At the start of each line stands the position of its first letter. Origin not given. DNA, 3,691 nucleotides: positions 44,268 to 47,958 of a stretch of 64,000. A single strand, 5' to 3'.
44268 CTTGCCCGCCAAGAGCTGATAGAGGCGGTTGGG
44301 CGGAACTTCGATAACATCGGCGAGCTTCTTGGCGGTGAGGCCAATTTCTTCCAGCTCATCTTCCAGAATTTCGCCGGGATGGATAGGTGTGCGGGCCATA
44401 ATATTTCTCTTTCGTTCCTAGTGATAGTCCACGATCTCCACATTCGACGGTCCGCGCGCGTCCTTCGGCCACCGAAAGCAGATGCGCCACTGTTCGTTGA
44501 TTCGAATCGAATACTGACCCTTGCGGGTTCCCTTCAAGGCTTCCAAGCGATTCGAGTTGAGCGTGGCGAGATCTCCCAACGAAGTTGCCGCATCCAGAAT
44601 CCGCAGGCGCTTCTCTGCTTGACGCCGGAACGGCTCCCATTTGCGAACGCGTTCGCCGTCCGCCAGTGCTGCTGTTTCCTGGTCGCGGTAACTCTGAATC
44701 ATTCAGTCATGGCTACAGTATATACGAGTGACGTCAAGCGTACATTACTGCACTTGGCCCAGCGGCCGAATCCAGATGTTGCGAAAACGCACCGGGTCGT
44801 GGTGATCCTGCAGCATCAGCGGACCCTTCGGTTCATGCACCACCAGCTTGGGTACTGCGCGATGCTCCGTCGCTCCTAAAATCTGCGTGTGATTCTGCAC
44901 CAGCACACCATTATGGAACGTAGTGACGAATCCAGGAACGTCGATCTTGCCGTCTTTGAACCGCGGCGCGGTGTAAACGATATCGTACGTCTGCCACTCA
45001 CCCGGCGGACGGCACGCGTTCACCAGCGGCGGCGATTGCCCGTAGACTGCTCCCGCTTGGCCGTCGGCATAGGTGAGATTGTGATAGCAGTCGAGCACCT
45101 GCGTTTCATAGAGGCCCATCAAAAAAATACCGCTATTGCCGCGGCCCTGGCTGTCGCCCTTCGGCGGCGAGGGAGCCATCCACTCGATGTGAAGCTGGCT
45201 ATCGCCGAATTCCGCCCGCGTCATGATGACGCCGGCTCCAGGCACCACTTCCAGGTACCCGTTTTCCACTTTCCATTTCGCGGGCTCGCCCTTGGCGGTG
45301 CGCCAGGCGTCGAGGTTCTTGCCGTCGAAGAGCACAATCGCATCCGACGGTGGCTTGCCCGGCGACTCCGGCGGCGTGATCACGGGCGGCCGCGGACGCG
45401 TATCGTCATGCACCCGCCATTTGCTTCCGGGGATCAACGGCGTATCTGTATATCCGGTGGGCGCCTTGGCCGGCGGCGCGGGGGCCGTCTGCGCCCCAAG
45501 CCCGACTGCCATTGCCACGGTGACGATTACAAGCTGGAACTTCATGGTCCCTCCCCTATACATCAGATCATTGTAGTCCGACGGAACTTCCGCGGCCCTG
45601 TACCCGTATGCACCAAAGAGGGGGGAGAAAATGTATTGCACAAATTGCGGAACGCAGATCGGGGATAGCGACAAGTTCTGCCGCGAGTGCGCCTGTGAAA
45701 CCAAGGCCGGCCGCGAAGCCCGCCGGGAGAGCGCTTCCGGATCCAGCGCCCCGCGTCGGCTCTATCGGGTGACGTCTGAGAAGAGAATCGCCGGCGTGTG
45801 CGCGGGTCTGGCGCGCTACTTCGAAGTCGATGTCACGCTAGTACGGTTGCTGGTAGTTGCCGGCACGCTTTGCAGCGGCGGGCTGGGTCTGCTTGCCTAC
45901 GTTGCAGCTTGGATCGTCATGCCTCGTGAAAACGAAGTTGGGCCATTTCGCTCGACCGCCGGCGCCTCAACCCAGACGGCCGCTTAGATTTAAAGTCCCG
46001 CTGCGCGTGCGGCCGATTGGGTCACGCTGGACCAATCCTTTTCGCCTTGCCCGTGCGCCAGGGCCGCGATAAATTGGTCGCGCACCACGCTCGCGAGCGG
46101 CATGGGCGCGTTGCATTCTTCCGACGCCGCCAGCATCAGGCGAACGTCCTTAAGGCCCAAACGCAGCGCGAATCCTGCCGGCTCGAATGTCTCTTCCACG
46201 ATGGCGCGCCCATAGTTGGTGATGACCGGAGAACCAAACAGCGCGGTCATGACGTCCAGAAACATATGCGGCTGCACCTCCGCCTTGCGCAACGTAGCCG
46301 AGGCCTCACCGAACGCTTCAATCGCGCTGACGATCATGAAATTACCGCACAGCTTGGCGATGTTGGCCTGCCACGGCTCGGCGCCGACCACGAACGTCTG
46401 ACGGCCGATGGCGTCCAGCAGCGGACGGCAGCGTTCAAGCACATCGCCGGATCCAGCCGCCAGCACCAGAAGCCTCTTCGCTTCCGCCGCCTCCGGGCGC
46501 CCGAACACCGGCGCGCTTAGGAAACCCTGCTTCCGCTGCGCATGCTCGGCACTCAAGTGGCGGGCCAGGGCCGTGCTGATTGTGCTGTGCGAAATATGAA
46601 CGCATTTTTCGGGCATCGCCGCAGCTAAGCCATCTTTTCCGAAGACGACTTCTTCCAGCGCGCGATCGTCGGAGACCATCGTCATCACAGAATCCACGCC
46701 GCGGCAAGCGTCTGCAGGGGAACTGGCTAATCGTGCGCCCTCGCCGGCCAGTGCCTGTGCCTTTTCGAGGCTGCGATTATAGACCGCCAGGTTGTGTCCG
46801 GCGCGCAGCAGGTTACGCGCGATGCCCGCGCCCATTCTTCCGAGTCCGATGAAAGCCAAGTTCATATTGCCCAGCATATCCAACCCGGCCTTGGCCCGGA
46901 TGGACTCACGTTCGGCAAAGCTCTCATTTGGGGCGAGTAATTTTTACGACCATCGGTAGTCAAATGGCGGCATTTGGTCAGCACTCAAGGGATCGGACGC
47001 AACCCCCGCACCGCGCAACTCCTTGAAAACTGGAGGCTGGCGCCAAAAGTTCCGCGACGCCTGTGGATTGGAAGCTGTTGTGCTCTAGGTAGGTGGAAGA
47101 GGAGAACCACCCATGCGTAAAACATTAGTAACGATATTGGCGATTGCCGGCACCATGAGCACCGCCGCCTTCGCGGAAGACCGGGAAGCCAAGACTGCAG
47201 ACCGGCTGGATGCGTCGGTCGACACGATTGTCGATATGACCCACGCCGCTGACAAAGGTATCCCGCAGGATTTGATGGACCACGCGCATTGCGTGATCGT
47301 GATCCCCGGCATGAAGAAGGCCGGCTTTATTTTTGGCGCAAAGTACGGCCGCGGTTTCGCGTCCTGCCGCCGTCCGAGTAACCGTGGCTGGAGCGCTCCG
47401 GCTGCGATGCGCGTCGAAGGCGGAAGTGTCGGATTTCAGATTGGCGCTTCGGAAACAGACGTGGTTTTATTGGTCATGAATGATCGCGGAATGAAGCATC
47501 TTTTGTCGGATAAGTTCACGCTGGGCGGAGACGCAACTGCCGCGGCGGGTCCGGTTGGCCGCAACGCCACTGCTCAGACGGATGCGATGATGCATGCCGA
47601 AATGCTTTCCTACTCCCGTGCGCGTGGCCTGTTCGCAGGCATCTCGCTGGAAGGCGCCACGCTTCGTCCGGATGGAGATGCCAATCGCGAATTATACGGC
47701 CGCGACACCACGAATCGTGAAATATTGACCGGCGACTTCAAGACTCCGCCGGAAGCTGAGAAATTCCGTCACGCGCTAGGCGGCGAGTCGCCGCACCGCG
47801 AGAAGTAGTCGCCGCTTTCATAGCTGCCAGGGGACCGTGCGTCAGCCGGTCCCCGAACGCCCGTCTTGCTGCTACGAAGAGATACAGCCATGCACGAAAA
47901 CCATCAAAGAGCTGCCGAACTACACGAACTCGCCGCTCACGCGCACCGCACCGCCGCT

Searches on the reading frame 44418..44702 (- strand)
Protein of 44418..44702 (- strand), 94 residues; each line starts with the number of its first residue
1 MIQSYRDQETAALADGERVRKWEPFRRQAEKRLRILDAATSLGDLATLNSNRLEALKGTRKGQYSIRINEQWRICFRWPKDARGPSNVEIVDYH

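Call 25: search_protein_families(library=pfam, proteins=[window:44418-44702:-], max_evalue=0.001)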
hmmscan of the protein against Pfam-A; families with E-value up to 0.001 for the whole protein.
window:44418-44702:- (94 aa): 1 family
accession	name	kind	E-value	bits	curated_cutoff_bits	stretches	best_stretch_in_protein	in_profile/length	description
PF05015.19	HigB-like_toxin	-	8.5e-13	49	27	1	27-94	27-91/91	RelE-like toxin of type II toxin-antitoxin system HigB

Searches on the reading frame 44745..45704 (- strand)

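Call 25: search_protein_families(library=pfam, proteins=[window:44745-45704:-], max_evalue=0.001)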
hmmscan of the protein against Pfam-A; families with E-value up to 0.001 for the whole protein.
window:44745-45704:- (319 aa): 1 family
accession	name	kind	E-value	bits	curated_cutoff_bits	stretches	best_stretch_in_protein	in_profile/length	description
PF06439.18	3keto-disac_hyd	-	8.2e-47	160.1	26.8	1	122-313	2-187/187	3-keto-disaccharide hydrolase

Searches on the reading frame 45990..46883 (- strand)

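Call 25: search_protein_families(library=pfam, proteins=[window:45990-46883:-], max_evalue=0.001)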
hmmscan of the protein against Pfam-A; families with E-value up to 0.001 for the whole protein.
window:45990-46883:- (297 aa): 7 families
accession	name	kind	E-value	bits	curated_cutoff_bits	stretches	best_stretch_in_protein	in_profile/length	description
PF03446.21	NAD_binding_2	-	3.7e-40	138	21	1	9-167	2-161/161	NAD binding domain of 6-phosphogluconate dehydrogenase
PF14833.11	NAD_binding_11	-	5.8e-18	65.8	30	1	173-288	3-119/122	NAD-binding of NADP-dependent 3-hydroxyisobutyrate dehydrogenase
PF03807.23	F420_oxidored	-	3.6e-09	37.5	21.6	1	9-68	2-65/94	NADP oxidoreductase coenzyme F420-dependent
PF21761.2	RedAm-like_C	-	3e-06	27.9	27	1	185-290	17-124/127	NADPH-dependent reductive aminase-like, C-terminal domain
PF01488.26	Shikimate_DH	-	8.5e-06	26.3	24.3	1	6-48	12-55/138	Shikimate / quinate 5-dehydrogenase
PF02737.24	3HCDH_N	-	0.0001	22.7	22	1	9-92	2-88/180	3-hydroxyacyl-CoA dehydrogenase, NAD binding domain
PF02826.25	2-Hacid_dh_C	-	0.00064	19.6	25.1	0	5-71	35-100/178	D-isomer specific 2-hydroxyacid dehydrogenase, NAD binding domain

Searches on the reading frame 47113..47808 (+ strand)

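Call 25: search_protein_families(library=pfam, proteins=[window:47113-47808:+], max_evalue=0.001)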
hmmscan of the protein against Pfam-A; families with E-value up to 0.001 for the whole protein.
window:47113-47808:+ (231 aa): 1 family
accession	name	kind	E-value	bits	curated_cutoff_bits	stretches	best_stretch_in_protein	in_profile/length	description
PF04366.17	Ysc84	-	3.6e-40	137.1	25.1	1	103-222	2-124/127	Las17-binding protein actin regulator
